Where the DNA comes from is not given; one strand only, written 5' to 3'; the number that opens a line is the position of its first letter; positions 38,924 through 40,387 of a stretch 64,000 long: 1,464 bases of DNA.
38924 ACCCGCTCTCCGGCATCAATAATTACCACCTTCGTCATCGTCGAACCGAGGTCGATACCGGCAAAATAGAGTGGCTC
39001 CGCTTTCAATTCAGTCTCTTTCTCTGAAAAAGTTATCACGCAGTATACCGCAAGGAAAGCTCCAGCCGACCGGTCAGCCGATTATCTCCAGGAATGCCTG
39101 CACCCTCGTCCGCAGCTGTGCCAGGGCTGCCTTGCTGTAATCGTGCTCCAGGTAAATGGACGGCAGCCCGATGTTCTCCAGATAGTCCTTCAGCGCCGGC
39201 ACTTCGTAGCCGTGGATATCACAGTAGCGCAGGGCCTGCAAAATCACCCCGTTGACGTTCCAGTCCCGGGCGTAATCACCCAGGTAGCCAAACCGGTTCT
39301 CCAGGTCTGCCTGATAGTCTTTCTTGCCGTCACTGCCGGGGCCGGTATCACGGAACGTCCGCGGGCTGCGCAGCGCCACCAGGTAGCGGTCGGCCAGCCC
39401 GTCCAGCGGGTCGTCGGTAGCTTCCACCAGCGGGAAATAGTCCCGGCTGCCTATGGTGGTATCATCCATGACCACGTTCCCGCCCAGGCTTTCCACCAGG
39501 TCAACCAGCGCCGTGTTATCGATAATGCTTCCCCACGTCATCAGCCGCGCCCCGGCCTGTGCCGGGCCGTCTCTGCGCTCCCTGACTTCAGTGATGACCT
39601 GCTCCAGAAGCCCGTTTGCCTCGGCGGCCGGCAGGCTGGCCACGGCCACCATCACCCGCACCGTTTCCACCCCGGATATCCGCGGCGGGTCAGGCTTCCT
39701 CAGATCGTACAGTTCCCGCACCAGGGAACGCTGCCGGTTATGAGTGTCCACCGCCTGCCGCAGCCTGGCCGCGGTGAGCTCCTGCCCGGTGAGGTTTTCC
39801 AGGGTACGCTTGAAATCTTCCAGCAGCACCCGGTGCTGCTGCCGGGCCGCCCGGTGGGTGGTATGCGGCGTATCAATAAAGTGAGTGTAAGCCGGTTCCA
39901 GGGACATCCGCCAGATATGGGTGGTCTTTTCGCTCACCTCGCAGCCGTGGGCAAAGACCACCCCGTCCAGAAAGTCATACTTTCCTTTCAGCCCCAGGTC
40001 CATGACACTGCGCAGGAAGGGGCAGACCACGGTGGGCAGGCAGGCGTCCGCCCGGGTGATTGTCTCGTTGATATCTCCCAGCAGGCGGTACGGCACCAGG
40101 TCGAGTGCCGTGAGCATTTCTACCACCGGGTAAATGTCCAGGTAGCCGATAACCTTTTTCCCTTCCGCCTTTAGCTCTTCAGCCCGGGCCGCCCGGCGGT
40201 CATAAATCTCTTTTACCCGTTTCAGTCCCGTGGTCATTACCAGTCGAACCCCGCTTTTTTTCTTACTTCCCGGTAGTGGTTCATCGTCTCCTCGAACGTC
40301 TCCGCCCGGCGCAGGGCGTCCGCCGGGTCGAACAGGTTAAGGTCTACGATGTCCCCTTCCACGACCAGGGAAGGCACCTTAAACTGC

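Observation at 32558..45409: Convergent pair of operons forming a roughly 13-kb anaerobic acyl-CoA conversion island without a recognisable entry enzyme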

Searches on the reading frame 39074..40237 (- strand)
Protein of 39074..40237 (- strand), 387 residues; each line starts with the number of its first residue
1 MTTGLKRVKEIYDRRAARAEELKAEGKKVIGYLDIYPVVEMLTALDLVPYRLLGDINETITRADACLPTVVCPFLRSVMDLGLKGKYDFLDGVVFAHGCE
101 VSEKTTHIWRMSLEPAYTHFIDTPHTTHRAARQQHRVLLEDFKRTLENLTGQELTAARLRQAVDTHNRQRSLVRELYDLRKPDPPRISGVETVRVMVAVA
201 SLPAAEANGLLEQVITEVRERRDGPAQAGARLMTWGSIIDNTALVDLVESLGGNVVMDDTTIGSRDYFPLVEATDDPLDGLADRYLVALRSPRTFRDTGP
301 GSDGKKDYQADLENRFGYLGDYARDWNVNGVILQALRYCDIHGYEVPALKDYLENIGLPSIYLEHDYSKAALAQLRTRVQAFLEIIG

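Call 3: search_protein_families(library=pfam, proteins=[window:39074-40237:-])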
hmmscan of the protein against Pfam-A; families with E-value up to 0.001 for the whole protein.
window:39074-40237:- (387 aa): 1 family
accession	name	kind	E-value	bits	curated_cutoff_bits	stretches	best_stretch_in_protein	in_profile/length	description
PF06050.19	HGD-D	-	9.7e-76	256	28.4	1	39-386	6-342/342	2-hydroxyglutaryl-CoA dehydratase, D-component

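Call 5: search_protein_families(library=ncbifam, proteins=[window:39074-40237:-], max_evalue=0.00001)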
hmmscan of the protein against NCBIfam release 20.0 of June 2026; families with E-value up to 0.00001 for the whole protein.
window:39074-40237:- (387 aa): 4 families
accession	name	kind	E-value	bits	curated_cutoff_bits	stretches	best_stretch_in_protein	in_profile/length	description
NF040772.1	double_cubane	equivalog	2.8e-54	184.6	350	2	10-286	3-288/372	double-cubane-cluster-containing anaerobic reductase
TIGR03190.1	benz_CoA_bzdN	equivalog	8.8e-54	182.7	453.8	1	7-386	6-371/377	benzoyl-CoA reductase, bzd-type, subunit N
TIGR02263.1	benz_CoA_red_C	equivalog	5.6e-38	130.9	421.15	1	15-382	18-376/380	benzoyl-CoA reductase subunit C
NF052456.1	HyiscapDhHadC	equivalog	1.1e-36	126.6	700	1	5-386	5-372/372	(R)-2-hydroxyisocaproyl-CoA dehydratase subunit beta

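Call 8: search_solved_structures(query=window:39074-40237:-, max_evalue=0.001)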
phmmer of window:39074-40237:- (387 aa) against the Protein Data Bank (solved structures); distinct sequences matched with E-value up to 0.001: 5.
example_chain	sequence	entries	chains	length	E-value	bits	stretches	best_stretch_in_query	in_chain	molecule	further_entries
8s02_B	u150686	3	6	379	2.7e-48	168.1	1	7-386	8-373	BzdN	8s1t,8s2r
3o3m_B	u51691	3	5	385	2.9e-31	112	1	5-386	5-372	beta subunit 2-hydroxyacyl-CoA dehydratase | beta-subunit 2-hydroxyacyl-CoA dehydratase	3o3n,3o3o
7yyl_C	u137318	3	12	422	6.7e-28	101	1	10-386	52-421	Dehydratase family protein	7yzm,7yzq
6eno_A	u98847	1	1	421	8.8e-28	100.6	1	10-386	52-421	Dehydratase family protein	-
9g87_B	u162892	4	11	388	1.5e-19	73.5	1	20-384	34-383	3-methylbenzoyl-CoA reductase gamma subunit MbdN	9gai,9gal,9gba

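Call 41: search_solved_structures(query=window:39074-40237:-, max_evalue=1e-20, show_alignments=3)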
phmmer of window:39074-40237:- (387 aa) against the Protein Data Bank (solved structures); distinct sequences matched with E-value up to 1e-20: 4.
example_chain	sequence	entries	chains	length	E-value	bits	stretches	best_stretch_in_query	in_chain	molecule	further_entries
8s02_B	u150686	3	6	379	2.7e-48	168.1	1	7-386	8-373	BzdN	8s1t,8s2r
3o3m_B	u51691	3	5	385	2.9e-31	112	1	5-386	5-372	beta subunit 2-hydroxyacyl-CoA dehydratase | beta-subunit 2-hydroxyacyl-CoA dehydratase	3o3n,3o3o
7yyl_C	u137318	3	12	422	6.7e-28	101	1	10-386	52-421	Dehydratase family protein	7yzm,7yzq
6eno_A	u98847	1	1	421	8.8e-28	100.6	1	10-386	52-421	Dehydratase family protein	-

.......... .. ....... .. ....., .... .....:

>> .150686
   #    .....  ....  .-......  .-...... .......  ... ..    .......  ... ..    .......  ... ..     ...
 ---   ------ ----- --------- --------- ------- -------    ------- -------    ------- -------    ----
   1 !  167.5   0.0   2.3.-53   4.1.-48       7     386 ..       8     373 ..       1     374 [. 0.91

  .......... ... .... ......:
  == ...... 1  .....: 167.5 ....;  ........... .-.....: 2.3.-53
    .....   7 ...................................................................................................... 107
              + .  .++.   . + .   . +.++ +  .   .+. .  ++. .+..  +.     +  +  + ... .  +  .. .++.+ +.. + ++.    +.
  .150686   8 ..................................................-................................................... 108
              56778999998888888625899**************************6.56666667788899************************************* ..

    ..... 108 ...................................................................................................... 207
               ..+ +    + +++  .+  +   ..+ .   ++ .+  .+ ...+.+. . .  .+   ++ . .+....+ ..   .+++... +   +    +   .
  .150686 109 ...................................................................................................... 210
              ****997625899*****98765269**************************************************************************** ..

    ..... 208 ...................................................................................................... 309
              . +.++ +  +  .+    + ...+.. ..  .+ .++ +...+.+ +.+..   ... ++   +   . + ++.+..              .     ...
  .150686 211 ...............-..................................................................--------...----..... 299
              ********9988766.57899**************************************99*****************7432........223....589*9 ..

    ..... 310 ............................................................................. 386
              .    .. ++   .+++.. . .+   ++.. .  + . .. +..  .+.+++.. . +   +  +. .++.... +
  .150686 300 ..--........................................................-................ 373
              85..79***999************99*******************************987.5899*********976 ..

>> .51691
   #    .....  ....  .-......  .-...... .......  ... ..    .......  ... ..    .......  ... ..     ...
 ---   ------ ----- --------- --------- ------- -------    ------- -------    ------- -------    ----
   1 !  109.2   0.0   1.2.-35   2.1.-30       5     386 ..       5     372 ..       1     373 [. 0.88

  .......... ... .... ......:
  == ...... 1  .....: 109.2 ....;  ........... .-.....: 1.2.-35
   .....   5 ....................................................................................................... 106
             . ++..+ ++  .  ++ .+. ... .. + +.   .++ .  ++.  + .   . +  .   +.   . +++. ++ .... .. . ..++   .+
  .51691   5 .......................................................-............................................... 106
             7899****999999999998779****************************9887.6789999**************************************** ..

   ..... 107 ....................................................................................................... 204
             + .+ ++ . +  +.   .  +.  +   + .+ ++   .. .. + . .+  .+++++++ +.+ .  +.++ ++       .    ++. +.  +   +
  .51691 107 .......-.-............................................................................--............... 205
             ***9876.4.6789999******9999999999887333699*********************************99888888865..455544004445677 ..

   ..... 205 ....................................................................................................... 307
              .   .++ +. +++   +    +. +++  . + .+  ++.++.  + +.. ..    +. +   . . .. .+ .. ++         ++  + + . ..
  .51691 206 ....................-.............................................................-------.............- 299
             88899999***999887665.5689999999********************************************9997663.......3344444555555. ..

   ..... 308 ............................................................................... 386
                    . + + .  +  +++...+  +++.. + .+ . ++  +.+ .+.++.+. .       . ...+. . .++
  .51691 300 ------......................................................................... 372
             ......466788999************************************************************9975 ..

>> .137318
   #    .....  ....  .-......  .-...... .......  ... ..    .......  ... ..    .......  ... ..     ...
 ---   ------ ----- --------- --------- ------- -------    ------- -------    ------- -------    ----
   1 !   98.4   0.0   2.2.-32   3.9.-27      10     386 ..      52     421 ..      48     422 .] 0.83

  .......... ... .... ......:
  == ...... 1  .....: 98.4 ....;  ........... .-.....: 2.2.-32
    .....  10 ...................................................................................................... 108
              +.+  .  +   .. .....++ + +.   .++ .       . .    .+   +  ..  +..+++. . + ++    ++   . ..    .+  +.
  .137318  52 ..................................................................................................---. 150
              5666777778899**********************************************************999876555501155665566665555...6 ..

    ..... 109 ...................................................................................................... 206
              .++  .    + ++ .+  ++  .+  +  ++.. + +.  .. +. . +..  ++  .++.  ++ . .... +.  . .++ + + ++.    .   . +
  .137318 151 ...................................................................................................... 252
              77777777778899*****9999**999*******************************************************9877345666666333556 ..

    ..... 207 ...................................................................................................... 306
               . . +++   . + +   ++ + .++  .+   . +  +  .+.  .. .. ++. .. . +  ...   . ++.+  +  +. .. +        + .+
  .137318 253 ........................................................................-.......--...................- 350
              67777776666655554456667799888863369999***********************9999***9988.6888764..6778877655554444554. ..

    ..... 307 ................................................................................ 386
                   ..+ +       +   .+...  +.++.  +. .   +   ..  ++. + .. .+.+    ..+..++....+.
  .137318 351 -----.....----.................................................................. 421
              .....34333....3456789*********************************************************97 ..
